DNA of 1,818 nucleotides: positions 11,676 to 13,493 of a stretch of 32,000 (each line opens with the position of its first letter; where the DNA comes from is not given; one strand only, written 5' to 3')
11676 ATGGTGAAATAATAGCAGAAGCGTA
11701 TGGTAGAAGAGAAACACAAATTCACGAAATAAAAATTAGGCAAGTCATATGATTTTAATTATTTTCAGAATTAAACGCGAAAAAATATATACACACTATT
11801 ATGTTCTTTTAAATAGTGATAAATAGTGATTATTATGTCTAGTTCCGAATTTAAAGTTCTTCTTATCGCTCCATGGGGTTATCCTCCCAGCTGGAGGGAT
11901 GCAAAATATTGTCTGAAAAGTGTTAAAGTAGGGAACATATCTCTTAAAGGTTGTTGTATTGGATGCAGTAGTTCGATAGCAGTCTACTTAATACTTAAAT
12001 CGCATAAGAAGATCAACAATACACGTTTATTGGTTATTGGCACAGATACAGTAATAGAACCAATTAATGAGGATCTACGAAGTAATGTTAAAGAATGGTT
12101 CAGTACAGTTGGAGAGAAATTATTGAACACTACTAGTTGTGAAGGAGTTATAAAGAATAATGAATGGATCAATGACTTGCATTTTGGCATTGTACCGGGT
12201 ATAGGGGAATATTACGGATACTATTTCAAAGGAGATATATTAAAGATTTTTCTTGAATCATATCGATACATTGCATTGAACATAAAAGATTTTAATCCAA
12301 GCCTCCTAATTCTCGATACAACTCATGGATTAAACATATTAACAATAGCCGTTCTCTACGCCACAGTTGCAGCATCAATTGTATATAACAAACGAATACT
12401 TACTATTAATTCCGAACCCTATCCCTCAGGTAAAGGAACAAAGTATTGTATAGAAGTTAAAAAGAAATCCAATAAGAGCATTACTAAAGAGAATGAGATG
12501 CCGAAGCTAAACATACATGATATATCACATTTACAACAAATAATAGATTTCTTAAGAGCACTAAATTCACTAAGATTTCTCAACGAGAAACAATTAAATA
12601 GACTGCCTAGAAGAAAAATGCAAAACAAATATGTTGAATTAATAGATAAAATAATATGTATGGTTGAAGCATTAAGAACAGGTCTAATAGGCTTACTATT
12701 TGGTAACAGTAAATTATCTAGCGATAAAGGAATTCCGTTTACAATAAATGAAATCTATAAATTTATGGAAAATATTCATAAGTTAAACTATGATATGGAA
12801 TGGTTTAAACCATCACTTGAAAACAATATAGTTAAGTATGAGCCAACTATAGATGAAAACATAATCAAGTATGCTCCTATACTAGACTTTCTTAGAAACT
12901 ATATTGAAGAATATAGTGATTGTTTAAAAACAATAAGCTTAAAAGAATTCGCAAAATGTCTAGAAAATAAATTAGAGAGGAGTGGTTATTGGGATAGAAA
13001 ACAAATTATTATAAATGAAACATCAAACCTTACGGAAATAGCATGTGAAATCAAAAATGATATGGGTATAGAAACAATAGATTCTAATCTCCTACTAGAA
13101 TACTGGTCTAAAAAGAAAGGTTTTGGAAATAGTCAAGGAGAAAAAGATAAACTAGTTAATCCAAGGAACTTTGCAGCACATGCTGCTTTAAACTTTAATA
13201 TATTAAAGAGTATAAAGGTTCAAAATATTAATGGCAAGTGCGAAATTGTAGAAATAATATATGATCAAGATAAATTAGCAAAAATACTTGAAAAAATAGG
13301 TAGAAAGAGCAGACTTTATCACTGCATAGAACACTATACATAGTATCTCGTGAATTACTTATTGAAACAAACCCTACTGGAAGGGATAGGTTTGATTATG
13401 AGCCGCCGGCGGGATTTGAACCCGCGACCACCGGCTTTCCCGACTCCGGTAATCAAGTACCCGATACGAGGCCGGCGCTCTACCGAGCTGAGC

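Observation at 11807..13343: Stand-alone Csx1-type CARF/HEPN effector wedged between pyruvate kinase and a tRNA gene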

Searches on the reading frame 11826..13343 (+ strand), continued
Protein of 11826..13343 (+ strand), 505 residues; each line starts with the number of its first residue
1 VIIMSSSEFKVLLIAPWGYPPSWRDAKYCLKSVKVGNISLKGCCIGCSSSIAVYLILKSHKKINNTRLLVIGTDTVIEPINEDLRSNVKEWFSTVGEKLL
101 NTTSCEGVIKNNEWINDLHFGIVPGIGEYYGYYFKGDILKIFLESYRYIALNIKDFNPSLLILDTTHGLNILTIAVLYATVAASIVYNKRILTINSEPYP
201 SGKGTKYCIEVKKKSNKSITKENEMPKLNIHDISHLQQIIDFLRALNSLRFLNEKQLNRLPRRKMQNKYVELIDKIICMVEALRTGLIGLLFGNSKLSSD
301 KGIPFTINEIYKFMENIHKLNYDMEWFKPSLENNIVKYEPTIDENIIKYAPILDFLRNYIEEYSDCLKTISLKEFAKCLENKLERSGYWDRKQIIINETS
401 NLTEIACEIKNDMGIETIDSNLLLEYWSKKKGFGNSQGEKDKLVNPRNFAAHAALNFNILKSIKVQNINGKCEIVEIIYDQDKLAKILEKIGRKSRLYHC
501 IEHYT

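Call 67: search_protein_families(library=ncbifam, proteins=[L034:4333-4869:-, L034:4985-5377:-, L034:5448-6092:-, L034:6309-6731:+, L034:6750-7700:+, L034:7774-8775:+, L034:8793-9983:+, L034:10001-12823:+], max_evalue=0.01)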
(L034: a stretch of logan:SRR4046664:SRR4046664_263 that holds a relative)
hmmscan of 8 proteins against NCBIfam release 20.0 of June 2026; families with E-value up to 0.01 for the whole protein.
L034:4333-4869:- (178 aa): 1 family
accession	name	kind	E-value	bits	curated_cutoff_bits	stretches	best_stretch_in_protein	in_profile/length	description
NF033511.1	metallo_CpaA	exception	0.0093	14.3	750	1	30-108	71-149/575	metalloendopeptidase CpaA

L034:4985-5377:- (130 aa): 0 families

L034:5448-6092:- (214 aa): 0 families

L034:6309-6731:+ (140 aa): 1 family
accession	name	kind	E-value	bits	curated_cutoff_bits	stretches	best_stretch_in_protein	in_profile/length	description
TIGR01870.1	cas_TM1810_Csm2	hypoth_equivalog_domain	1.7e-05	25.7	30.6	1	43-135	3-91/96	type III-A CRISPR-associated protein Csm2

L034:6750-7700:+ (316 aa): 7 families
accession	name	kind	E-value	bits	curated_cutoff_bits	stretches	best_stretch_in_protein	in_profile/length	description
TIGR02582.1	cas7_TM1809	equivalog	5.3e-39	134.3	90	1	16-260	4-203/203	type III-A CRISPR-associated RAMP protein Csm3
TIGR02581.1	cas_cyan_RAMP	equivalog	3.7e-12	46.4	108.05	1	69-265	39-215/216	type III CRISPR-associated RAMP protein Csx7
TIGR01898.1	cas_TM1791_cmr6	equivalog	1.5e-07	31.8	51.1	1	68-258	29-194/195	type III-B CRISPR module RAMP protein Cmr6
TIGR03986.1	TIGR03986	equivalog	5e-07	29.5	161.35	1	10-174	30-178/568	TIGR03986 family type III CRISPR-associated RAMP protein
TIGR01899.1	cas_TM1807_csm5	equivalog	0.00012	21.7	38.3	1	52-86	88-125/364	type III-A CRISPR-associated RAMP protein Csm5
TIGR01903.2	cas5_csm4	equivalog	0.00014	21.4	55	1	130-267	93-211/304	type III-A CRISPR-associated RAMP protein Csm4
TIGR03115.2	cas7_csf2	equivalog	0.00069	18.9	130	0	233-272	265-305/346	type IV CRISPR-associated protein Csf2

L034:7774-8775:+ (333 aa): 2 families
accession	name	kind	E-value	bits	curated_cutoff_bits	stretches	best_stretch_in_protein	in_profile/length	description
TIGR01903.2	cas5_csm4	equivalog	1.2e-23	84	55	1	148-328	118-301/304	type III-A CRISPR-associated RAMP protein Csm4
TIGR02582.1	cas7_TM1809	equivalog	0.00098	19.2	90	1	149-232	114-202/203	type III-A CRISPR-associated RAMP protein Csm3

L034:8793-9983:+ (396 aa): 3 families
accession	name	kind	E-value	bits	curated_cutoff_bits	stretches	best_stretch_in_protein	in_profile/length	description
TIGR01899.1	cas_TM1807_csm5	equivalog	8.4e-13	48.5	38.3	1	105-393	98-364/364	type III-A CRISPR-associated RAMP protein Csm5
TIGR01898.1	cas_TM1791_cmr6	equivalog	0.00087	19.5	51.1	1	113-169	28-76/195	type III-B CRISPR module RAMP protein Cmr6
TIGR02581.1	cas_cyan_RAMP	equivalog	0.0015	18.2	108.05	1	113-190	37-117/216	type III CRISPR-associated RAMP protein Csx7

L034:10001-12823:+ (940 aa): 4 families
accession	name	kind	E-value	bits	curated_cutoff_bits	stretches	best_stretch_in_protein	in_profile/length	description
TIGR02578.2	cas_TM1811_Csm1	equivalog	3.4e-67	227.7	170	1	12-891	3-726/753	type III-A CRISPR-associated protein Cas10/Csm1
TIGR01596.1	cas3_HD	equivalog_domain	0.0011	19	43.45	1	13-100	33-125/178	CRISPR-associated endonuclease Cas3''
NF003087.0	PRK04013.1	equivalog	0.0038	16.4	528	0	309-373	296-360/364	acetylornithine/acetyl-lysine aminotransferase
TIGR03276.1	Phn-HD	hypoth_equivalog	0.0099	15.4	214.6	0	8-51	41-86/179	phosphonate degradation HD-domain oxygenase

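Call 68: search_protein_families(library=pfam, proteins=[L006:33-377:+, L006:2162-2686:-, L006:3229-4422:+, L006:4613-6340:+, L006:6914-7330:-, L006:7134-7694:+, L006:7703-9094:-, L001:8594-9883:+, L001:7297-8130:-], max_evalue=0.01)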
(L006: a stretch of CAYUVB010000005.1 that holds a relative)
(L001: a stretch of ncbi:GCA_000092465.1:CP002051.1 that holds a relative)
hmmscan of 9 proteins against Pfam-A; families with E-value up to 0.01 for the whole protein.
L006:33-377:+ (114 aa): 3 families
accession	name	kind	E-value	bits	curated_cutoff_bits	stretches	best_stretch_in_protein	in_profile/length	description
PF01909.29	NTP_transf_2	-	4e-09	37.2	21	1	23-100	4-82/93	Nucleotidyltransferase domain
PF18765.7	Polbeta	-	0.00022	21.7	26.9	1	36-82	16-59/93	Polymerase beta, Nucleotidyltransferase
PF22600.2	MTPAP-like_central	-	0.00052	20.6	27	1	22-80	28-84/139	Poly(A) RNA polymerase, mitochondrial-like, central palm domain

L006:2162-2686:- (174 aa): 4 families
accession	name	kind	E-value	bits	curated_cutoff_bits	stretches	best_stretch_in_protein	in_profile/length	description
PF05942.16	PaREP1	-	1.4e-37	128.5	24.4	1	48-161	2-115/115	Archaeal PaREP1/PaREP8 family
PF04010.18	DUF357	-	6.5e-05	23.3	29.4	1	42-71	24-53/73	Protein of unknown function (DUF357)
PF18915.5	DUF5667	-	0.0012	19.7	27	1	33-86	18-70/99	Domain of unknown function (DUF5667)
PF07362.18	CcdA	-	0.0088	16.8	22.4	0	4-63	2-58/71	Post-segregation antitoxin CcdA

L006:3229-4422:+ (397 aa): 1 family
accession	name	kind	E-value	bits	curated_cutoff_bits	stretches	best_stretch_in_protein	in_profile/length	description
PF09376.16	NurA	-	5.4e-12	46.2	21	1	122-360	60-253/254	NurA domain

L006:4613-6340:+ (575 aa): 11 families
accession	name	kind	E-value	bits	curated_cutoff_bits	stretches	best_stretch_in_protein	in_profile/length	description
PF00004.35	AAA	-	5.7e-08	33.7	21.2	1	447-520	50-127/131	ATPase family associated with various cellular activities (AAA)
PF05872.18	HerA_C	-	1.2e-07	31.2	22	0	449-515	251-313/502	Helicase HerA-like C-terminal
PF01580.24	FtsK_SpoIIIE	-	5.5e-07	29.7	24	1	141-168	40-67/221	FtsK/SpoIIIE family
PF01935.23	DUF87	-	6.7e-07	30.1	23.2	1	118-191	4-69/220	Helicase HerA, central domain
PF10412.15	TrwB_AAD_bind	-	2.5e-05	23.8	20.5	1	134-207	9-74/387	Type IV secretion-system coupling protein DNA-binding domain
PF12846.13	AAA_10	-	9.1e-05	22.1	27.5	1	455-565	241-353/362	AAA-like domain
PF05707.18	Zot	-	0.00037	20.4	20.3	1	419-540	43-159/197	Zonular occludens toxin (Zot)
PF13401.12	AAA_22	-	0.00038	21.2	27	0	142-180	7-41/130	AAA domain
PF25199.1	nSTAND_NTPase5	-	0.0019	18.5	34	0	143-166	44-68/145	Novel STAND NTPase 5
PF04665.18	Pox_A32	-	0.0027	17.6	22.8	1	136-169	9-42/242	Poxvirus A32 protein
PF04851.21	ResIII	-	0.0095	16.3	22.5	0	141-177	24-60/164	Type III restriction enzyme, res subunit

L006:6914-7330:- (138 aa): 0 families

L006:7134-7694:+ (186 aa): 2 families
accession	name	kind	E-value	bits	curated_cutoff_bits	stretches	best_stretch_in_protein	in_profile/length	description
PF13638.12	PIN_4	-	0.00022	22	21.9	1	66-111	78-129/132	PIN domain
PF02739.22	5_3_exonuc_N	-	0.0052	17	34.3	0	72-124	107-156/164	5'-3' exonuclease, N-terminal resolvase-like domain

L006:7703-9094:- (463 aa): 13 families
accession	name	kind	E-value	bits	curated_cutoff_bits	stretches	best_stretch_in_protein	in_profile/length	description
PF01637.24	ATPase_2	-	1.8e-22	80.7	33.2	1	5-198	1-221/225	ATPase domain predominantly from Archaea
PF03008.20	DUF234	-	1.1e-20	74.3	22.5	1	307-405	1-100/100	Archaea bacterial proteins of unknown function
PF13173.12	AAA_14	-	2.5e-09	37.7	27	1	25-170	3-125/129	AAA domain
PF13635.12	DUF4143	-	5.1e-07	30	28.1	1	251-290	29-68/160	Domain of unknown function (DUF4143)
PF13401.12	AAA_22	-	1e-06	29.5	27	1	25-137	6-123/130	AAA domain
PF01022.26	HTH_5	-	5.4e-05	23.4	22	1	243-283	6-46/47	Bacterial regulatory protein, arsR family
PF13191.12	AAA_16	-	0.00014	22.9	32.6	0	19-81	19-83/167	AAA ATPase domain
PF01978.25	TrmB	-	0.00066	19.9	25.6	1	237-287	10-57/68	Sugar-specific transcriptional regulator TrmB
PF14947.12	HTH_45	-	0.0017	18.8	25.5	0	241-284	8-51/77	Winged helix-turn-helix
PF01047.28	MarR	-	0.0031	17.8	24.6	0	253-287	18-52/59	MarR family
PF12802.13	MarR_2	-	0.0034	18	27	1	240-287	6-55/61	MarR family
PF13545.12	HTH_Crp_2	-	0.0074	16.7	27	0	256-284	26-55/70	Crp-like helix-turn-helix domain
PF00356.27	LacI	-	0.0095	16.2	27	0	256-274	3-21/46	Bacterial regulatory proteins, lacI family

L001:8594-9883:+ (429 aa): 0 families

L001:7297-8130:- (277 aa): 1 family
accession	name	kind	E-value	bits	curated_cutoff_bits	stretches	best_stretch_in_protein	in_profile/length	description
PF09651.16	Cas_APE2256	-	1.9e-27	96.3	24.8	1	72-222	1-135/136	CRISPR-associated protein (Cas_APE2256)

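Call 73: search_solved_structures(query=L001:7297-8130:-, max_evalue=0.01)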
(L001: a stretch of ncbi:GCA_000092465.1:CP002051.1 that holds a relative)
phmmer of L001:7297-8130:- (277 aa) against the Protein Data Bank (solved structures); distinct sequences matched with E-value up to 0.01: 4.
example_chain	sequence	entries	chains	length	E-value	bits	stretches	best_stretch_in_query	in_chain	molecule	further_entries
3qyf_A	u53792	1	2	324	8.1e-15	58.4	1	6-258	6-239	CRISPR-ASSOCIATED PROTEIN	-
7pq2_AAA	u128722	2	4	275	4.4e-12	49.4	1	6-258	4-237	CRISPR-associated protein, APE2256 family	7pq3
7pq6_AAA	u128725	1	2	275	1.2e-11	48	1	6-258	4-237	CRISPR-associated protein, APE2256 family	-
7pqa_AAA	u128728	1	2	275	1.5e-10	44.4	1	6-258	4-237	CRISPR-associated protein, APE2256 family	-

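Call 77: find_related_loci(query=A1, collection=viral_contigs, flank=8000)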
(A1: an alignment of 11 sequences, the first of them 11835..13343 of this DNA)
Query A1 (502 aa) in viral_contigs; peptide patterns used: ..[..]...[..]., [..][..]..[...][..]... (x = any residue, [..] = any of these).
17 stretches matched a pattern, but none encodes a relative of the query by tblastn (E <= 1e-3).

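Call 78: search_dna_similar(query=window:11835-13343:+, collection=plasmids, mode=protein, max_evalue=0.001, max_rows=10)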
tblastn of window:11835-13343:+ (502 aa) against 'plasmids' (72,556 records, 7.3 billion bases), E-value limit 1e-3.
No match.

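Call 79: search_dna_similar(query=window:11835-13343:+, collection=phages, mode=protein, max_evalue=0.001, max_rows=10)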
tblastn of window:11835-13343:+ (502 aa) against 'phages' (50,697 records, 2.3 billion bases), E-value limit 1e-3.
No match.

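Call 89: search_protein_families(library=padloc, proteins=[window:11835-13343:+, L001:8594-9883:+], max_evalue=0.001)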
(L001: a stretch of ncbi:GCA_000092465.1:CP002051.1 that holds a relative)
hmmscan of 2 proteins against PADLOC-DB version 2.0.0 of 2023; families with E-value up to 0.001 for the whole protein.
window:11835-13343:+ (502 aa): 13 families
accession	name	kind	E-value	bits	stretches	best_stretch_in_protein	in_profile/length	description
PDLC01961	CARF9--CARF_HEPN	-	0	1031.1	1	1-499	1-497/497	-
PDLC01341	Csx1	-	1.8e-82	275.5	1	7-471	1-352/354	CAS-III; associated_signaling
PDLC01956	CARF9--CARF_HEPN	-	2.8e-66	222.5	1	7-492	2-456/459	-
PDLC01035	Csx1/Csm6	-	1.7e-45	154.2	1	7-489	1-395/396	CARF+HEPN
PDLC01621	Csx1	-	2e-40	137.5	1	10-452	1-340/340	CAS-III; associated_signaling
PDLC01273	Csx1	-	5.2e-27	93.2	1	9-467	3-366/380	CAS-III; associated_signaling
PDLC01448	Csm6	-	9.5e-25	86.1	1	7-456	2-268/279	CAS-III; associated_signaling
PDLC01164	CARF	-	1.7e-23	81.6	1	9-458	2-320/342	CARF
PDLC01950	CARF9--CARF_HEPN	-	2.7e-21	74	1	9-466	3-358/383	-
PDLC01963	CARF9--CARF_HEPN_TM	-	8.2e-14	49.5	1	9-459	3-321/342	-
PDLC01949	CARF9--CARF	-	6.3e-12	43.8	1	9-218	3-194/247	-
PDLC01958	CARF9--CARF_HEPN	-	9e-08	29.3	1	8-199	4-201/416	-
PDLC01960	CARF9--CARF_HEPN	-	0.00059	17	0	138-196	108-172/396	-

L001:8594-9883:+ (429 aa): 0 families

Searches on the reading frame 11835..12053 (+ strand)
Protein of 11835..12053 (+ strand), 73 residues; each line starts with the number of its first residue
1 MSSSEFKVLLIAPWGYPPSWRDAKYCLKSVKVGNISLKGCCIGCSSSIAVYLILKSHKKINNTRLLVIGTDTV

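Call 88: search_solved_structures(query=window:11835-12053:+, max_evalue=10, show_alignments=5)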
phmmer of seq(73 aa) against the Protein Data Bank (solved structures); distinct sequences matched with E-value up to 10: 4.
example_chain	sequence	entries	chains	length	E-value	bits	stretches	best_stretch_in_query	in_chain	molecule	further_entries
7vyj_A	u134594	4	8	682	1.5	12.7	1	4-25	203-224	GdmN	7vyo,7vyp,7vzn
7vzq_A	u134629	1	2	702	1.5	12.7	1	4-25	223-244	GdmN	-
7vx0_A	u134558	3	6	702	1.5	12.7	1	4-25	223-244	GdmN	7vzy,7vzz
7vzu_A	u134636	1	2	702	1.5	12.7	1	4-25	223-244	GdmN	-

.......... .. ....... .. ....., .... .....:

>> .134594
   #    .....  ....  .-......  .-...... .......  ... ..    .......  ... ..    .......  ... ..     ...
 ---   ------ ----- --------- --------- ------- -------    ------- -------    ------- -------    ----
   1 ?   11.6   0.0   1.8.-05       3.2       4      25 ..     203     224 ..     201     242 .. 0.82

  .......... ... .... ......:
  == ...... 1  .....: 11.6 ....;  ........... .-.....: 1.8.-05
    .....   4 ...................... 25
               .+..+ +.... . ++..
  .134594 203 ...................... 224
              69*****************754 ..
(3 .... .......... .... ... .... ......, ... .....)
